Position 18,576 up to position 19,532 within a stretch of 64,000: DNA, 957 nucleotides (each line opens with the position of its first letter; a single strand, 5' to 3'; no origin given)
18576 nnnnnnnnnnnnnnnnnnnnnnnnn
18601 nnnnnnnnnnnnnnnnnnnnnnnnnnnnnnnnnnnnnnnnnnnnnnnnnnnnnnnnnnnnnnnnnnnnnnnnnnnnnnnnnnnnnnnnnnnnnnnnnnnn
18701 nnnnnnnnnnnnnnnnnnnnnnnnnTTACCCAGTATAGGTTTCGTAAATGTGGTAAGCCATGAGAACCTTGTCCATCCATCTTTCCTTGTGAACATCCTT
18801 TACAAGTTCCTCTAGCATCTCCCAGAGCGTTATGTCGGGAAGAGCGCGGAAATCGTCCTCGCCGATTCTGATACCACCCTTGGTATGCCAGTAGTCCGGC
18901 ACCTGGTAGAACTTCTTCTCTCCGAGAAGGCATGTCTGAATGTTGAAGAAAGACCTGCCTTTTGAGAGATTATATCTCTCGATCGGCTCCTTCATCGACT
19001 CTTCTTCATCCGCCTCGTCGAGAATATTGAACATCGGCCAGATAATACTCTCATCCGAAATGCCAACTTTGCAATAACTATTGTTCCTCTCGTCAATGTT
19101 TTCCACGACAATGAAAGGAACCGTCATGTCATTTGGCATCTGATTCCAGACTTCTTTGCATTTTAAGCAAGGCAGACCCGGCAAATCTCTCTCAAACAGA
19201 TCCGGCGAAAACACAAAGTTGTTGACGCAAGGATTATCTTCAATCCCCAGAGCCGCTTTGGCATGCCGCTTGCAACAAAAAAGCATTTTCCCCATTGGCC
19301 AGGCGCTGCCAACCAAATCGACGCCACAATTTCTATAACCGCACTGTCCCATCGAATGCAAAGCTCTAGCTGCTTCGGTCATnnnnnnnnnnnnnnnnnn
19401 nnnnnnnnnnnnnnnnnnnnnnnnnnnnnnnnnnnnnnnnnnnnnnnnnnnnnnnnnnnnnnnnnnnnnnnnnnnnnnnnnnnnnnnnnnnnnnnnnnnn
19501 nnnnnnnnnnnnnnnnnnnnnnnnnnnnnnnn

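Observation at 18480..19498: Self-contained two-gene cassette (Cys-rich 218-aa protein + 77-aa acidic protein) with own promoter and terminator, GC-richer than surroundings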

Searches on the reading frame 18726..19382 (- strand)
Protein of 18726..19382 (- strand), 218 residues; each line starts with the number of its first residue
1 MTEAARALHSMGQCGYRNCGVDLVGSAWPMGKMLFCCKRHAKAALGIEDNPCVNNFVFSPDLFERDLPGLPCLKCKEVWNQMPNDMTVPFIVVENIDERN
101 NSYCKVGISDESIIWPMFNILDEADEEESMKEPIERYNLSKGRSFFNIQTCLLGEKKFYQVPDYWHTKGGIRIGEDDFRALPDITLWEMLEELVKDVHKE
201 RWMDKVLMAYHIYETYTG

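Call 7: search_protein_families(library=pfam, proteins=[window:18726-19382:-], max_evalue=0.1)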
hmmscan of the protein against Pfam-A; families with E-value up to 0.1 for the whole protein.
window:18726-19382:- (218 aa): 0 families

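Call 8: search_protein_families(library=phrogs, proteins=[window:18726-19382:-], max_evalue=1)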
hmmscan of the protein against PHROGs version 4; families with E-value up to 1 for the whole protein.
window:18726-19382:- (218 aa): 1 family
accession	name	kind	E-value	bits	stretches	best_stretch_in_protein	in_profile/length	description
phrog_176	-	connector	0.35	11.9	1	77-110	24-58/131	tail terminator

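Call 9: search_protein_families(library=padloc, proteins=[window:18726-19382:-], max_evalue=1)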
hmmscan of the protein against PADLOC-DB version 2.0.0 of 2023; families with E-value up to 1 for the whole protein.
window:18726-19382:- (218 aa): 0 families

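Call 10: search_protein_families(library=ncbifam, proteins=[window:18726-19382:-], max_evalue=1)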
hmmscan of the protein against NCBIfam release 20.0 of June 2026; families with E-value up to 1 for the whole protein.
window:18726-19382:- (218 aa): 0 families

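Call 11: find_homologous_proteins(query=window:18726-19382:-, max_evalue=0.01)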
Query window:18726-19382:- (218 aa): 2 proteins with E <= 0.01 among 72 candidates.
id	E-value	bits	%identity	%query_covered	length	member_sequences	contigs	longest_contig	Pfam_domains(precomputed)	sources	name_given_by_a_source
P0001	4.2e-152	522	100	100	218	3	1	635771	-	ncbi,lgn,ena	-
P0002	4.0e-116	405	77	100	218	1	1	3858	-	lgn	-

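Call 13: find_encoding_contigs(protein=P0002, flank=10000)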
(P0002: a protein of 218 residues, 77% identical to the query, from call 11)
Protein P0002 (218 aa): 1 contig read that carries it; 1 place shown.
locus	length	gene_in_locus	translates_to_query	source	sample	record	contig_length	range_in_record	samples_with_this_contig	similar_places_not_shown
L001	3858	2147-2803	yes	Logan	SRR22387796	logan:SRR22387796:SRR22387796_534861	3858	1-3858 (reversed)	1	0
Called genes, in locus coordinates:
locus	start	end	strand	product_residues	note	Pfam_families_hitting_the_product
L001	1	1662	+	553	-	?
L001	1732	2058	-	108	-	-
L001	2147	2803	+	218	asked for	-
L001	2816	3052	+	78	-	-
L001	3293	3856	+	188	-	?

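Call 14: find_encoding_contigs(protein=P0001, flank=10000)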
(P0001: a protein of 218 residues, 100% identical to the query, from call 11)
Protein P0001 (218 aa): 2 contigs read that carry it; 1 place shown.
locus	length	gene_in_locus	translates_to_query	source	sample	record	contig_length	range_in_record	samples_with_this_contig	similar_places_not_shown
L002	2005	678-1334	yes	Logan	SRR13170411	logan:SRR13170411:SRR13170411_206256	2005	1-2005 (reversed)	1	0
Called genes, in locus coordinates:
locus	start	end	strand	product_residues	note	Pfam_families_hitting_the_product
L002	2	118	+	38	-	?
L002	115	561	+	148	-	PF06094:GGACT, PF13772:AIG2_2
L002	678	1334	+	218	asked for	-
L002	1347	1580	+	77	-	-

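Call 22: find_related_loci(query=A1, collection=genome_contigs, flank=10000)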
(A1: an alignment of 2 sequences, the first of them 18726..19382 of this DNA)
Query A1 (218 aa) in genome_contigs; peptide patterns used: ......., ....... (x = any residue, [..] = any of these).
69 stretches matched a pattern, but none encodes a relative of the query by tblastn (E <= 1e-3).

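Call 30: predict_structure(alignment_id=A1)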
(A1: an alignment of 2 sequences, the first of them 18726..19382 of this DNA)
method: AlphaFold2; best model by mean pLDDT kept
length: 218 residues; sequences in the alignment: 2
mean_pLDDT: 34.0   pTM: 0.31
mean pLDDT of the five models: 34.0, 33.6, 29.5, 29.1, 28.4
residues with pLDDT >= 90: 0; 70-90: 0; 50-70: 3; < 50: 215
segments of 3 or more residues with pLDDT < 50: 1-34, 36-191, 196-218
pLDDT, mean of each block of 10 residues (from residue 1): 40 42 35 47 44 30 26 29 34 34 34 31 28 23 25 26 25 26 40 46 45 40
secondary structure, 60 per line:
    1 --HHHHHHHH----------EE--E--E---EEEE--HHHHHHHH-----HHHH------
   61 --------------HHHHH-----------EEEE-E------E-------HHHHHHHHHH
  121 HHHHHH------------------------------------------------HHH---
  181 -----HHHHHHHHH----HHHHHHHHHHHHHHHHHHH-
elements in order: H3-10 E32-35 H38-45 H51-54 H75-79 E91-94 H111-126 H186-194 H199-217
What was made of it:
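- On TRASH / FCS-type zinc ribbon: The AlphaFold2 model is unusable (pLDDT 34, call 30).
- The AlphaFold2 model of the large protein is useless (pLDDT 34, call 30).
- Tried and rejected: AlphaFold2 of the 218-aa protein with a 2-sequence alignment gave pLDDT 34, which is unusable (call 30).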

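Call 31: search_protein_representatives(alignment_id=A1)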
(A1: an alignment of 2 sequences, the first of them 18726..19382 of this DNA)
Query: 2 sequences, 218 profile positions. Proteins with E-value up to 0.001 (for the whole library): 2; up to 1e-10: 1; up to 1e-30: 1. The best 2 are listed.
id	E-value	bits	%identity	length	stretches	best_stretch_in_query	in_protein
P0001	7.0e-146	499.7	-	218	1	1-218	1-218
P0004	2.7e-05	40.1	-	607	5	141-185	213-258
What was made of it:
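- Tried and rejected: Exhaustive HMMER profile search of 1.84 billion cluster representatives (call 31).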

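Call 33: find_related_loci(query=A1, collection=viral_contigs, flank=10000)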
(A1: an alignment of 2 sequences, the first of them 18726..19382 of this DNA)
Query A1 (218 aa) in viral_contigs; peptide patterns used: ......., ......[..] (x = any residue, [..] = any of these).
46 stretches matched a pattern, but none encodes a relative of the query by tblastn (E <= 1e-3).

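Call 34: find_related_loci(query=A1, collection=metagenome_contigs, flank=10000)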
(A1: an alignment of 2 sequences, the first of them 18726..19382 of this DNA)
Query A1 (218 aa) in metagenome_contigs; peptide patterns used: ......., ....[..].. (x = any residue, [..] = any of these).
144 stretches matched a pattern, but none encodes a relative of the query by tblastn (E <= 1e-3).

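Call 35: search_solved_structures(query=A1, max_evalue=10, show_alignments=3)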
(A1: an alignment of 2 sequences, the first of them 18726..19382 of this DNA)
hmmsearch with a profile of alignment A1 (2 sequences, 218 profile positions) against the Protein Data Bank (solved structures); distinct sequences matched with E-value up to 10: 1.
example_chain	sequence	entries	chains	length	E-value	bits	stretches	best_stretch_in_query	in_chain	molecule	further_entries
4ldf_A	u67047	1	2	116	0.62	12.8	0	103-136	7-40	GCN5 like acetylase + bromodomain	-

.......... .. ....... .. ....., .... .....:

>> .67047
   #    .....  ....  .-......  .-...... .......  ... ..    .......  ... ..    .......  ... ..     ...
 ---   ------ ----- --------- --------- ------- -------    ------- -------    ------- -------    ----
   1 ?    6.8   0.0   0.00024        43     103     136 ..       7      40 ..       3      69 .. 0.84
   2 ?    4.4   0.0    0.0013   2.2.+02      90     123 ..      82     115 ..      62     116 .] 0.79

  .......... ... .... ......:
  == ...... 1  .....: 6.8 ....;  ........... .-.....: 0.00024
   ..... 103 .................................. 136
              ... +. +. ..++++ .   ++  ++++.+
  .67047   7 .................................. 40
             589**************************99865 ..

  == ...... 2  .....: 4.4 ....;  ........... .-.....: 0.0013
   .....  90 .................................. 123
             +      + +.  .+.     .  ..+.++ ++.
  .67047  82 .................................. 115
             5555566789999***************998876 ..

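Call 36: search_dna_similar(query=window:18726-19382:-, collection=phages, mode=protein, max_evalue=1)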
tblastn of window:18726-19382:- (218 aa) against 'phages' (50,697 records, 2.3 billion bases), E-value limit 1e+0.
No match.

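Call 37: search_dna_similar(query=window:18726-19382:-, collection=plasmids, mode=protein, max_evalue=1)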
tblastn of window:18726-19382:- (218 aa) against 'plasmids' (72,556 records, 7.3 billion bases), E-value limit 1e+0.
No match.
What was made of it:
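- This pair exists in three lineages of one clade and nowhere else: not in phages, plasmids, IMG/VR, JGI metagenomes or GTDB genomes (calls 22, 31, 33, 34, 36, 37).
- Tried and rejected: Pattern plus tblastn scans of GTDB genomes, IMG/VR and JGI metagenomes with the large protein (calls 22, 33, 34), and tblastn against phage and plasmid records (calls 36, 37).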

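Call 80: find_encoding_contigs(protein=P0104, flank=5000, max_places=3)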
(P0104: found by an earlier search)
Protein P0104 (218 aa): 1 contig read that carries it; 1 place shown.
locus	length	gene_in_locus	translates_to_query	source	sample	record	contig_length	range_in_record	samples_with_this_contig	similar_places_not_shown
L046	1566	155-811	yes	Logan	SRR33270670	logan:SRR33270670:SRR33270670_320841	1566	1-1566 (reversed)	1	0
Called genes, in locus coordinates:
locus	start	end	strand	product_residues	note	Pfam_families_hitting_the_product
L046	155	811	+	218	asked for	-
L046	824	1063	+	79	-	-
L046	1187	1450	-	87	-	-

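Call 81: find_encoding_contigs(protein=P0103, flank=5000, max_places=3)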
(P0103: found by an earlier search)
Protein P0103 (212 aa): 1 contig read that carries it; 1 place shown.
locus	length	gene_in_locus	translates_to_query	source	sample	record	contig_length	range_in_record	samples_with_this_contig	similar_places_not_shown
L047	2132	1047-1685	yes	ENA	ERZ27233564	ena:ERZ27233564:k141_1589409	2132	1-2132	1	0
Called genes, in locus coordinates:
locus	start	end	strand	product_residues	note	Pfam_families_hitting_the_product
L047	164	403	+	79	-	PF12961:DUF3850 (weak), PF04266:ASCH (weak)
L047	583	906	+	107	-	-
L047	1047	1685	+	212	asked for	-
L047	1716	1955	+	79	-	-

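Call 97: search_solved_structures(query=A7, max_evalue=10, show_alignments=3)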
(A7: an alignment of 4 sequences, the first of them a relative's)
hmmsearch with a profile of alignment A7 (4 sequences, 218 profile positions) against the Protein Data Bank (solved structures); distinct sequences matched with E-value up to 10: 1.
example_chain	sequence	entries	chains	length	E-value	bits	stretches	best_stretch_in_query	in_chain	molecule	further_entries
4epc_A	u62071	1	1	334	1.5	11.5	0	147-166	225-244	N-acetylmuramoyl-L-alanine amidase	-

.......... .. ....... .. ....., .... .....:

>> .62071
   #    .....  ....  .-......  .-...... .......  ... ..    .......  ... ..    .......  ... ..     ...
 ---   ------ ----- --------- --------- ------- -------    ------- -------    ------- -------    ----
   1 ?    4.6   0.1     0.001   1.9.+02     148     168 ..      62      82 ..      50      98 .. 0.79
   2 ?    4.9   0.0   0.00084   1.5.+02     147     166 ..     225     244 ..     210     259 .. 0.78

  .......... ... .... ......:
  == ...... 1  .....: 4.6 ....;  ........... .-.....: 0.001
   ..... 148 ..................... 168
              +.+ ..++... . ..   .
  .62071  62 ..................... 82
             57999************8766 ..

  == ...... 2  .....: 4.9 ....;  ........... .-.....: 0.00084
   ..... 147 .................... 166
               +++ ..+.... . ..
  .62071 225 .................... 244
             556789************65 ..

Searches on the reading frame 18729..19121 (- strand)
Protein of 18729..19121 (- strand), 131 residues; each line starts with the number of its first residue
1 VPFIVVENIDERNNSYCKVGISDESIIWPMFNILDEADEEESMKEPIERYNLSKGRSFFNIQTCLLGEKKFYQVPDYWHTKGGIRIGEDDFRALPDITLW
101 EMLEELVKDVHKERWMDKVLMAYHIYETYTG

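Call 49: search_protein_families(library=pfam, proteins=[window:18729-19049:-], max_evalue=10)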
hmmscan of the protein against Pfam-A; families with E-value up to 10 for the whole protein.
seq(107 aa): 0 families
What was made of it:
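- On RING / B30.2 (TRIM-like) E3 ligase: No Pfam hit (call 49).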

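Call 66: search_solved_structures(query=window:18729-19121:-, max_evalue=10, show_alignments=3)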
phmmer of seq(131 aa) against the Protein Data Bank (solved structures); distinct sequences matched with E-value up to 10: 3.
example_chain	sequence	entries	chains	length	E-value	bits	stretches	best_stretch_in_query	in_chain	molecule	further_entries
8hjt_C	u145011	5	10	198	0.069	16.5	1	33-85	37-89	Butyrophylin 3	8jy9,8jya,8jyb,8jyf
9ln2_A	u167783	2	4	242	0.11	15.9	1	33-85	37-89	Butyrophylin 3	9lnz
5fg0_A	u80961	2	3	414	0.57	13.6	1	4-35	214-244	E3 ubiquitin-protein ligase listerin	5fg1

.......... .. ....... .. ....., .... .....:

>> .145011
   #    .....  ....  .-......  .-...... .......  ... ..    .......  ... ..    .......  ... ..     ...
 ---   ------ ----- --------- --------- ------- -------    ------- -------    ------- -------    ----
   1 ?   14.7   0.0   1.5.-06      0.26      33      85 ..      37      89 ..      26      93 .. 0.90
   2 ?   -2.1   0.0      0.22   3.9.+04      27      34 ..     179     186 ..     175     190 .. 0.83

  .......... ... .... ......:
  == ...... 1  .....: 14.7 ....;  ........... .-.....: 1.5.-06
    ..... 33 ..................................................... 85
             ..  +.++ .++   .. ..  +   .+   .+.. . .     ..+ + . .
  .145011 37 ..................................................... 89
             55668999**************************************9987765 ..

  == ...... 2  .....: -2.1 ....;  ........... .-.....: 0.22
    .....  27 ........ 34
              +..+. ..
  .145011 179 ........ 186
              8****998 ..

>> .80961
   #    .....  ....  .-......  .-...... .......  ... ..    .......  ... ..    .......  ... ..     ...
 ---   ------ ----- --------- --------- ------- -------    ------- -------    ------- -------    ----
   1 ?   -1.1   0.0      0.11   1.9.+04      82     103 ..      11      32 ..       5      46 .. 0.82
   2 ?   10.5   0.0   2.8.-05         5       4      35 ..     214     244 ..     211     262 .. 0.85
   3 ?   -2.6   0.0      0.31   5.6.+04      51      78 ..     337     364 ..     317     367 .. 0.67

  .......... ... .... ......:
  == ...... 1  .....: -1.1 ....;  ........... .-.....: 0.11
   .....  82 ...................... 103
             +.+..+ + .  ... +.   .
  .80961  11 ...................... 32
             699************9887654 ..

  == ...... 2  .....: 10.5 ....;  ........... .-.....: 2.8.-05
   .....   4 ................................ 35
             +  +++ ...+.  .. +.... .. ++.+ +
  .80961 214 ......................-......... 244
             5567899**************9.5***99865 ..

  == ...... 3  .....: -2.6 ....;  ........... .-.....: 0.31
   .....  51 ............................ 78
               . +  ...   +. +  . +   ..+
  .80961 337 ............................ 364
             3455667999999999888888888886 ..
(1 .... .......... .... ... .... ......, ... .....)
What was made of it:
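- Residues 120-172 against the butyrophilin B30.2 domain, E=0.07 (call 66).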

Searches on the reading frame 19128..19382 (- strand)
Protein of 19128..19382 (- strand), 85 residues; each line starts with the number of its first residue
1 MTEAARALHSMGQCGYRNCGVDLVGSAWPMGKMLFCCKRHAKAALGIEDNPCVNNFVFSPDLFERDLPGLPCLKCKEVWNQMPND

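Call 65: search_solved_structures(query=window:19128-19382:-, max_evalue=10, show_alignments=5)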
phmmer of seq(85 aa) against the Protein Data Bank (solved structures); distinct sequences matched with E-value up to 10: 1.
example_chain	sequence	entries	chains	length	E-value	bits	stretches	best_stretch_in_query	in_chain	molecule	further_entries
9ges_A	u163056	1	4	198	1.3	12.7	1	10-43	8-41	E3 ubiquitin-protein ligase CCNB1IP1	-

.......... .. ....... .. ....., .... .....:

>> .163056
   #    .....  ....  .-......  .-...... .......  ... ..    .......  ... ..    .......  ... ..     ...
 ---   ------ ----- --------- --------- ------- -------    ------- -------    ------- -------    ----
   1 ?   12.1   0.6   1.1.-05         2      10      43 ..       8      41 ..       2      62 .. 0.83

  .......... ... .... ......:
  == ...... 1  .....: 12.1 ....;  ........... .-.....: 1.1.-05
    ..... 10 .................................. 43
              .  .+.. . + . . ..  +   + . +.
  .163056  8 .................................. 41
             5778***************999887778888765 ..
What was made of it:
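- Tried and rejected: PDB sequence searches gave weak RING and B30.2 hits (calls 65, 66).
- Residues 10-43 against the RING of E3 ligase CCNB1IP1, E=1.3 (call 65).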
